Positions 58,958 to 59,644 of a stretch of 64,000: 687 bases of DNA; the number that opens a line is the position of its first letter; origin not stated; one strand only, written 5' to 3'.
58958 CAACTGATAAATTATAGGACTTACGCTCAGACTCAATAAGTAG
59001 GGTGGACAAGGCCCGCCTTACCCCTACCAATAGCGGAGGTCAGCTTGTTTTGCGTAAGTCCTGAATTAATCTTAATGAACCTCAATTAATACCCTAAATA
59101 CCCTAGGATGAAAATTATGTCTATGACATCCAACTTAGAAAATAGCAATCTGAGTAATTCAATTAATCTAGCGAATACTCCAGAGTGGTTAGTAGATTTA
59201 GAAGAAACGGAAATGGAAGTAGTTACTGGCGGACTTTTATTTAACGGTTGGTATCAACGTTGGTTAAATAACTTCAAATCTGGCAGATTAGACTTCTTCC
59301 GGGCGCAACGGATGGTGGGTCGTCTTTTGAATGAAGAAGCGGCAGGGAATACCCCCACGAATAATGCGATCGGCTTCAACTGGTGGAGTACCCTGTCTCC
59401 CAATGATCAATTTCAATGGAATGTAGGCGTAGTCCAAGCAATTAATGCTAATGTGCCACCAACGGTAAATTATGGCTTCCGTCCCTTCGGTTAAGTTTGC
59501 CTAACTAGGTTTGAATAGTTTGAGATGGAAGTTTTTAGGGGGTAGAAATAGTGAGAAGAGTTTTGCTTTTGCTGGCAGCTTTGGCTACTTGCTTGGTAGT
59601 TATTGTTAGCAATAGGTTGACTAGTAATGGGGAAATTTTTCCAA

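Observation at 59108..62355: Double-glycine-leader peptide gene immediately upstream of a secreted TPR-CHAT protease, with no C39 transporter nearby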

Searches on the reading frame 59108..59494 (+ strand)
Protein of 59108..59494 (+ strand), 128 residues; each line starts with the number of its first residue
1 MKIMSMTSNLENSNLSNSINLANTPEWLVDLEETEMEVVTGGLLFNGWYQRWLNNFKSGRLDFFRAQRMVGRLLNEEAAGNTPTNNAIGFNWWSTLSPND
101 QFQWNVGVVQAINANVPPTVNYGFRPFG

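Call 3: search_protein_families(library=ncbifam, proteins=[window:59108-59494:+], max_evalue=1)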
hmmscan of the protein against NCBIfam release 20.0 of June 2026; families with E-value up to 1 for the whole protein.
window:59108-59494:+ (128 aa): 1 family
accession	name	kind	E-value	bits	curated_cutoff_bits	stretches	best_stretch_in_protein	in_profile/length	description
NF038167.1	cyan_ocin_like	subfamily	0.054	13.7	32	1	18-54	4-23/72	CTB family bacteriocin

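Call 4: search_protein_families(library=pfam, proteins=[window:59108-59494:+], max_evalue=1)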
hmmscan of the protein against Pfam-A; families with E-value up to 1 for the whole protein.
window:59108-59494:+ (128 aa): 0 families

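Call 6: find_homologous_proteins(query=window:59108-59491:+, max_evalue=0.01)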
Query window:59108-59491:+ (128 aa): 6 proteins with E <= 0.01 among 6 candidates.
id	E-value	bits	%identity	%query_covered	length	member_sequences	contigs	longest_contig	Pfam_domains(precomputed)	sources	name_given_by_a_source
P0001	8.9e-70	250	96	82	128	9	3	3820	-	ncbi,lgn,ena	-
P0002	3.4e-53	197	69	100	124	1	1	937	-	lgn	-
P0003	2.2e-52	194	70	98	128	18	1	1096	-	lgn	-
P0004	2.5e-51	191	75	87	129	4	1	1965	-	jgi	-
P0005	6.4e-50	186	75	83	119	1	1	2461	-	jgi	jgi:hypothetical protein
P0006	2.6e-38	149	65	80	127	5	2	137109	-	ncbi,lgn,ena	-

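Call 9: find_related_loci(query=A1, collection=genome_contigs, flank=10000)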
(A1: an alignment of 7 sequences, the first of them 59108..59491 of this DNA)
Query A1 (128 aa) in genome_contigs; peptide patterns used: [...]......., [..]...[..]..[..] (x = any residue, [..] = any of these).
44 stretches matched a pattern; 4 encode a relative of the query (tblastn E <= 1e-3); 4 distinct loci.
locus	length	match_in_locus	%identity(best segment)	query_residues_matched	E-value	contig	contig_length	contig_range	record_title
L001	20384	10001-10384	91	1-128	8e-68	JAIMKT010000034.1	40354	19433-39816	MAG: Microcoleus sp. GA_180221_E-2-1-MAG-45_12 NODE_224_length_40503_cov_7.942791, whole genome shotgun sequence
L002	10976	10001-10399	86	1-128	2e-67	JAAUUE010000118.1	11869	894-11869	MAG: Coleofasciculaceae cyanobacterium SM2_1_6 NODE_1560_length_11869_cov_5.795180, whole genome shotgun sequence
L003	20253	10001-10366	70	1-128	7e-58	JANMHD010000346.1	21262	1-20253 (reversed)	MAG: Coleofasciculaceae cyanobacterium OTE_70_metabat_329 OTE_70_k141_4689972, whole genome shotgun sequence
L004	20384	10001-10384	71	4-128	7e-57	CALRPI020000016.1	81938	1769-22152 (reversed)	MAG: Phormidium lacuna HE10JO isolate JJ-KV9-13-1-mx-bin614 genome assembly, contig: JJ-KV9-13-C66, whole genome shotgun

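Call 10: find_encoding_contigs(protein=P0006, flank=10000, max_places=4)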
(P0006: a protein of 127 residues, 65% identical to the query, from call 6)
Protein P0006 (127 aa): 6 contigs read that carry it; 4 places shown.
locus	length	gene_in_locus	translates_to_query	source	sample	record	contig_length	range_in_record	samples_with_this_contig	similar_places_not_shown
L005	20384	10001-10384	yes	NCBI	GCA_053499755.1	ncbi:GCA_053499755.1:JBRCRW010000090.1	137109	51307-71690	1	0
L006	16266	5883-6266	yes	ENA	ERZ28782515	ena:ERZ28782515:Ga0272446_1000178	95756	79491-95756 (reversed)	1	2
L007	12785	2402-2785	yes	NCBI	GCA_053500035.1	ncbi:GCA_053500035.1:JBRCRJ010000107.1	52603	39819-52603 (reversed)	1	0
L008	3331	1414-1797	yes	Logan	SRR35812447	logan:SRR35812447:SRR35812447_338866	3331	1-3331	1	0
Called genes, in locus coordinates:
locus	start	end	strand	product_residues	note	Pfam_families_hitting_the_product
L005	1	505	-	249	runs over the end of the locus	PF00528:BPD_transp_1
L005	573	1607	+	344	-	-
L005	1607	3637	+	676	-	PF22745:Nlig-Ia, PF01653:DNA_ligase_aden, PF03120:OB_DNA_ligase, PF03119:DNA_ligase_ZBD (weak), PF14520:HHH_5, PF12826:HHH_2, PF00533:BRCT, PF12738:PTCB-BRCT (weak)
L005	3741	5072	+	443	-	PF05185:PRMT5, PF12847:Methyltransf_18 (weak)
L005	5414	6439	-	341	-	PF02322:Cyt_bd_oxida_II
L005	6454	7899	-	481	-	PF01654:Cyt_bd_oxida_I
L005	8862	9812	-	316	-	PF01555:N6_N4_Mtase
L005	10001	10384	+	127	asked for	-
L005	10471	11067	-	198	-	PF01121:CoaE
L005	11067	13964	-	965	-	PF00989:PAS, PF08448:PAS_4, PF01590:GAF, PF13185:GAF_2, PF00989:PAS, PF08448:PAS_4, PF08447:PAS_3, PF13426:PAS_9, +4 more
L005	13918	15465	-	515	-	PF00590:TP_methylase, PF02602:HEM4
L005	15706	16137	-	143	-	PF00903:Glyoxalase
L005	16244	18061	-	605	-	PF13428:TPR_14 (faint), PF13431:TPR_17 (faint), PF13844:Glyco_transf_41, PF00534:Glycos_transf_1 (weak)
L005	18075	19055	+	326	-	PF00535:Glycos_transf_2, PF10111:Glyco_tranf_2_2, PF13641:Glyco_tranf_2_3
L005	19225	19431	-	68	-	PF06988:NifT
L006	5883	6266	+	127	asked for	-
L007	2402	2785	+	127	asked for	-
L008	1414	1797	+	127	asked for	-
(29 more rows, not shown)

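Call 15: search_protein_families(library=pfam, proteins=[L001:10458-11630:-, L001:8789-9820:+, L003:10579-13269:+, L003:8539-9969:+, L003:7045-8523:+, L003:13381-14352:-, L004:8385-9914:+, L004:11192-12673:-, L004:6029-8068:-, L002:8894-9925:+], max_evalue=0.001)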
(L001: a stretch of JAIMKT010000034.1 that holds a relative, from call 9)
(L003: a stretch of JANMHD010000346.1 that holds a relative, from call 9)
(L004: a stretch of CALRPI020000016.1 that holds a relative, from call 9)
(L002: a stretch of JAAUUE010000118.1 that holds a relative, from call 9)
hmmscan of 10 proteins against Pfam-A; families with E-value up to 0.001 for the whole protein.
L001:10458-11630:- (390 aa): 10 families
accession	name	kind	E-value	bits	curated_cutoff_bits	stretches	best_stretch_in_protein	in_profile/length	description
PF08242.18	Methyltransf_12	-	4.8e-20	72.6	30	1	58-154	1-98/98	Methyltransferase domain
PF13847.12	Methyltransf_31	-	1.2e-19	70.8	27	1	52-156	2-109/145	Methyltransferase domain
PF08241.18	Methyltransf_11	-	4.9e-19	69.2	21.2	1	58-155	1-94/95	Methyltransferase domain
PF13649.12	Methyltransf_25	-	8.9e-19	68.4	27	1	57-152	1-97/97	Methyltransferase domain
PF13489.12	Methyltransf_23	-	1.1e-13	51.7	27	1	51-164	20-124/164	Methyltransferase domain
PF05175.20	MTS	-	5e-08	33.2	23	1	53-125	31-102/170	Methyltransferase small domain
PF01209.24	Ubie_methyltran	-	5.7e-07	29.6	20.1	1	47-173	41-165/233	ubiE/COQ5 methyltransferase family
PF05401.17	NodS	-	0.00027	21.3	24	1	51-150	41-138/201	Nodulation protein S (NodS)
PF01739.24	CheR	-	0.00052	19.9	27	0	101-156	116-173/195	CheR methyltransferase, SAM binding domain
PF00891.24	Methyltransf_2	-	0.00066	19.5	22.3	1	56-136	65-142/210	O-methyltransferase domain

L001:8789-9820:+ (343 aa): 2 families
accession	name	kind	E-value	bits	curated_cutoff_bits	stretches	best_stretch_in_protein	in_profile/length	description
PF02769.27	AIRS_C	-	8.6e-33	114.1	23.1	1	173-338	3-152/156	AIR synthase related protein, C-terminal domain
PF00586.29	AIRS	-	2.9e-25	89.3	24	1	54-159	14-112/112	AIR synthase related protein, N-terminal domain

L003:10579-13269:+ (896 aa): 11 families
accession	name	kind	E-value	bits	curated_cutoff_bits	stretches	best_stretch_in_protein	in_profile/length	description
PF12770.12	CHAT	-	1.1e-67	229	24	1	591-894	2-289/289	CHAT domain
PF13424.12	TPR_12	-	2.5e-37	127.4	30.1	4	234-299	9-76/77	Tetratricopeptide repeat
PF13176.12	TPR_7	-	1.9e-15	56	27.9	1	270-304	1-35/36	Tetratricopeptide repeat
PF00515.34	TPR_1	-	2.1e-15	56.2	27.8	3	309-337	2-30/34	Tetratricopeptide repeat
PF13374.12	TPR_10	-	1e-14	54.4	27.5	0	228-260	2-34/42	Tetratricopeptide repeat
PF07719.23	TPR_2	-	4.9e-14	51.7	27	0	229-260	2-33/34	Tetratricopeptide repeat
PF13181.12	TPR_8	-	9.9e-12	44.5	25.7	0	309-338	2-31/34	Tetratricopeptide repeat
PF17874.7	TPR_MalT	-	1.4e-07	31.5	45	1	237-358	10-130/336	MalT-like TPR region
PF13432.12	TPR_16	-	9.4e-05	23.2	32.7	0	233-299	2-62/65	Tetratricopeptide repeat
PF07721.20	TPR_4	-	0.0005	20.9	27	0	268-287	1-20/26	Tetratricopeptide repeat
PF07720.18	TPR_3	-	0.00083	19.9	20.7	0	234-252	7-24/34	Tetratricopeptide repeat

L003:8539-9969:+ (476 aa): 1 family
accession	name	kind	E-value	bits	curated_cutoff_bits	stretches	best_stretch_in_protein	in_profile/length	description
PF13231.12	PMT_2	-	7.8e-07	29.9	26.1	1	82-230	2-151/160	Dolichyl-phosphate-mannose-protein mannosyltransferase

L003:7045-8523:+ (492 aa): 1 family
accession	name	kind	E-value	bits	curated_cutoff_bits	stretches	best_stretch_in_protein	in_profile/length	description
PF00171.27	Aldedh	-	1.8e-138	462.4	23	1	15-480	1-461/461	Aldehyde dehydrogenase family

L003:13381-14352:- (323 aa): 1 family
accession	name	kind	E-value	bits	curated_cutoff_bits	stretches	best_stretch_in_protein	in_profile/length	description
PF00294.29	PfkB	-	5e-52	177.6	25.8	1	4-311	3-301/302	pfkB family carbohydrate kinase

L004:8385-9914:+ (509 aa): 1 family
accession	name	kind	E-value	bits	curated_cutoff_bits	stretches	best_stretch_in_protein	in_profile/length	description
PF13231.12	PMT_2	-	1.2e-07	32.5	26.1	1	84-233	4-154/160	Dolichyl-phosphate-mannose-protein mannosyltransferase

L004:11192-12673:- (493 aa): 1 family
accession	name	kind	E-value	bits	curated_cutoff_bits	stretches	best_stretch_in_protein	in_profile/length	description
PF00078.32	RVT_1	-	1.2e-10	41.9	29.6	1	106-260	42-193/205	Reverse transcriptase (RNA-dependent DNA polymerase)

L004:6029-8068:- (679 aa): 2 families
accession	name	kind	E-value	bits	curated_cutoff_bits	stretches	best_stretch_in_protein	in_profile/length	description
PF00999.27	Na_H_Exchanger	-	5.7e-55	187.1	26.2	1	17-403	2-373/375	Sodium/hydrogen exchanger, transmembrane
PF02254.24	TrkA_N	-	1.5e-14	54.8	23.8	1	417-515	2-100/116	TrkA-N domain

L002:8894-9925:+ (343 aa): 2 families
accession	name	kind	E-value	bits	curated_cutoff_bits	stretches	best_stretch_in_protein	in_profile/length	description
PF02769.27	AIRS_C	-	2.5e-33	115.9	23.1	1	173-338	3-152/156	AIR synthase related protein, C-terminal domain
PF00586.29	AIRS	-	5e-25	88.5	24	1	54-159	14-112/112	AIR synthase related protein, N-terminal domain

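Call 19: find_encoding_contigs(protein=P0001, flank=10000, max_places=4)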
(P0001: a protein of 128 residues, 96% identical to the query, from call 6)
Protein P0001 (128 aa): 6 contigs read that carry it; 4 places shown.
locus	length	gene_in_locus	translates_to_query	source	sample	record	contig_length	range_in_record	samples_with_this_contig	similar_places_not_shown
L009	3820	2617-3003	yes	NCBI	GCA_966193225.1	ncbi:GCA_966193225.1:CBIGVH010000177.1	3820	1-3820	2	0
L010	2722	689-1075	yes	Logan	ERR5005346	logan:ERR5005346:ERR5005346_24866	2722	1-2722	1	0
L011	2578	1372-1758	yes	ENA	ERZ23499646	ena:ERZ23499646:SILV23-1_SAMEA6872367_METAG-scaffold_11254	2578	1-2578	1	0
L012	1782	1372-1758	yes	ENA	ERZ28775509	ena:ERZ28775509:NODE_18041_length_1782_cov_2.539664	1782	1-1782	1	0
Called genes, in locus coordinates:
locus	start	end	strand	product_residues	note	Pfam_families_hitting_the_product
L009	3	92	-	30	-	?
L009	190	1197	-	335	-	PF01156:IU_nuc_hydro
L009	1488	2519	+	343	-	PF00586:AIRS, PF02769:AIRS_C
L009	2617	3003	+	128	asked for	-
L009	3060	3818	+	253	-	?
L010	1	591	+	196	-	?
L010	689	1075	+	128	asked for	-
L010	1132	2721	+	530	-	?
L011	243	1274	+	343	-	PF00586:AIRS, PF02769:AIRS_C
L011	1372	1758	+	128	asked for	-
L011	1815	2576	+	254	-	?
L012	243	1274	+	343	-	PF00586:AIRS, PF02769:AIRS_C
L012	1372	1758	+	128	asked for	-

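Call 20: find_encoding_contigs(protein=P0005, flank=10000, max_places=3)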
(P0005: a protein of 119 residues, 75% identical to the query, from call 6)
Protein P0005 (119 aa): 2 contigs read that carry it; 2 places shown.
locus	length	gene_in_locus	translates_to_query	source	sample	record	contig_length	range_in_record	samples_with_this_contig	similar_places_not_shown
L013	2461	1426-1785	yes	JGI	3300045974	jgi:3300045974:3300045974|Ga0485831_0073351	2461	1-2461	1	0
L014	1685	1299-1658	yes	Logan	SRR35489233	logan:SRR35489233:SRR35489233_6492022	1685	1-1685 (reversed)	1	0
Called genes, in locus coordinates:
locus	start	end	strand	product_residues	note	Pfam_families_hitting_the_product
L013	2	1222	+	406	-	?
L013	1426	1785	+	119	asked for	-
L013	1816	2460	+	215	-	?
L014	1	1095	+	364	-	?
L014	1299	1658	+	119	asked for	-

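Call 21: find_encoding_contigs(protein=P0004, flank=10000, max_places=3)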
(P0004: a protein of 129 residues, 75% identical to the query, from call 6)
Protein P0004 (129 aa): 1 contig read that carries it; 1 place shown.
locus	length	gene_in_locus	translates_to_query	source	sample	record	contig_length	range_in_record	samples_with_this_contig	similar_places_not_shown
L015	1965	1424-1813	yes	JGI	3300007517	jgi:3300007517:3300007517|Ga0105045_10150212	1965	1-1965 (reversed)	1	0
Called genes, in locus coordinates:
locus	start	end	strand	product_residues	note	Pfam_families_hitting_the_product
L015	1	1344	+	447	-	?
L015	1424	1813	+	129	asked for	-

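Call 23: search_protein_representatives(alignment_id=A1)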
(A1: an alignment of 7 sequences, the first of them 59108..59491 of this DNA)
Query: 7 sequences, 128 profile positions. Proteins with E-value up to 0.001 (for the whole library): 4; up to 1e-10: 2; up to 1e-30: 1. The best 4 are listed.
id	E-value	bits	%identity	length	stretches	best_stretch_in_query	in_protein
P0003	1.4e-68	244.7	-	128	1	1-128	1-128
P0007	1.3e-14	70.3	-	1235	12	81-106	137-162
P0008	7.8e-08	48.3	-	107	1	18-108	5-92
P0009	9.5e-06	41.6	-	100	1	14-101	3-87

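Call 27: find_encoding_contigs(protein=P0008, flank=10000, max_places=4)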
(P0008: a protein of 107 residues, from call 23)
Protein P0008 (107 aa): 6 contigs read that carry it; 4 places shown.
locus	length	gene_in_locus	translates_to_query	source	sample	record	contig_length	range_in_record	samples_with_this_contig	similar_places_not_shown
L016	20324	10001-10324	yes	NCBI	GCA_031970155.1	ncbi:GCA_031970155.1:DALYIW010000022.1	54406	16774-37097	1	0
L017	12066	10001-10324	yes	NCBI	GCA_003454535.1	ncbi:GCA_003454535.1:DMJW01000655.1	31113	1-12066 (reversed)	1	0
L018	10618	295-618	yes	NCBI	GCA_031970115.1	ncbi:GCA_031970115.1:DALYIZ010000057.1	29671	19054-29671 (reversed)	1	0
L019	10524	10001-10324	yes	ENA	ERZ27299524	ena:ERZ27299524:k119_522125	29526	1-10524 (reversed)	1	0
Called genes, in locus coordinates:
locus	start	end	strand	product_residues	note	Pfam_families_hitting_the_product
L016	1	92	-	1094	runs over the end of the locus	PF00515:TPR_1 (faint), PF07719:TPR_2 (faint), PF13374:TPR_10 (faint), PF13181:TPR_8 (faint), PF13424:TPR_12, PF12770:CHAT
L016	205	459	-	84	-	PF01797:Y1_Tnp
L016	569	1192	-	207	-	PF05685:Uma2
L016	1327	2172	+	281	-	PF20240:DUF6597, PF12833:HTH_18, PF00165:HTH_AraC (weak)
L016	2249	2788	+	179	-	PF19486:DUF6022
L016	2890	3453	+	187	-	PF05685:Uma2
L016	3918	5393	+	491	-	PF00009:GTP_EFTU (weak), PF00350:Dynamin_N (faint), PF01926:MMR_HSR1, PF02421:FeoB_N (faint), PF04548:AIG1 (faint), PF05128:DUF697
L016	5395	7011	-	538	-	PF00072:Response_reg, PF00211:Guanylate_cyc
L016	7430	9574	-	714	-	PF03412:Peptidase_C39, PF00664:ABC_membrane, PF00005:ABC_tran, PF02463:SMC_N (faint)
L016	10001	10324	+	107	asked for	-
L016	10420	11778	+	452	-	PF25917:BSH_RND (faint), PF25919:BSH_CusB (faint), PF25984:BSH_YknX (faint), PF26002:Beta-barrel_AprE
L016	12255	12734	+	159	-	-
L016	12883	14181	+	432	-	PF13513:HEAT_EZ (faint), PF03130:HEAT_PBS (faint), PF00514:Arm (faint), PF02985:HEAT (faint), PF13646:HEAT_2, PF01602:Adaptin_N (faint), PF12717:Cnd1 (faint), PF13646:HEAT_2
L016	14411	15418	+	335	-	PF00126:HTH_1, PF03466:LysR_substrate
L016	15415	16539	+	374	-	-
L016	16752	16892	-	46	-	-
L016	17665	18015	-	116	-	-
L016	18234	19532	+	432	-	PF26355:HTH_VMAP-M9, PF14516:AAA_35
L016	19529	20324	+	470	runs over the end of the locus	PF14516:AAA_35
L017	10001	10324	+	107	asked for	-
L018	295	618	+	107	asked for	-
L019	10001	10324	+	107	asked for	-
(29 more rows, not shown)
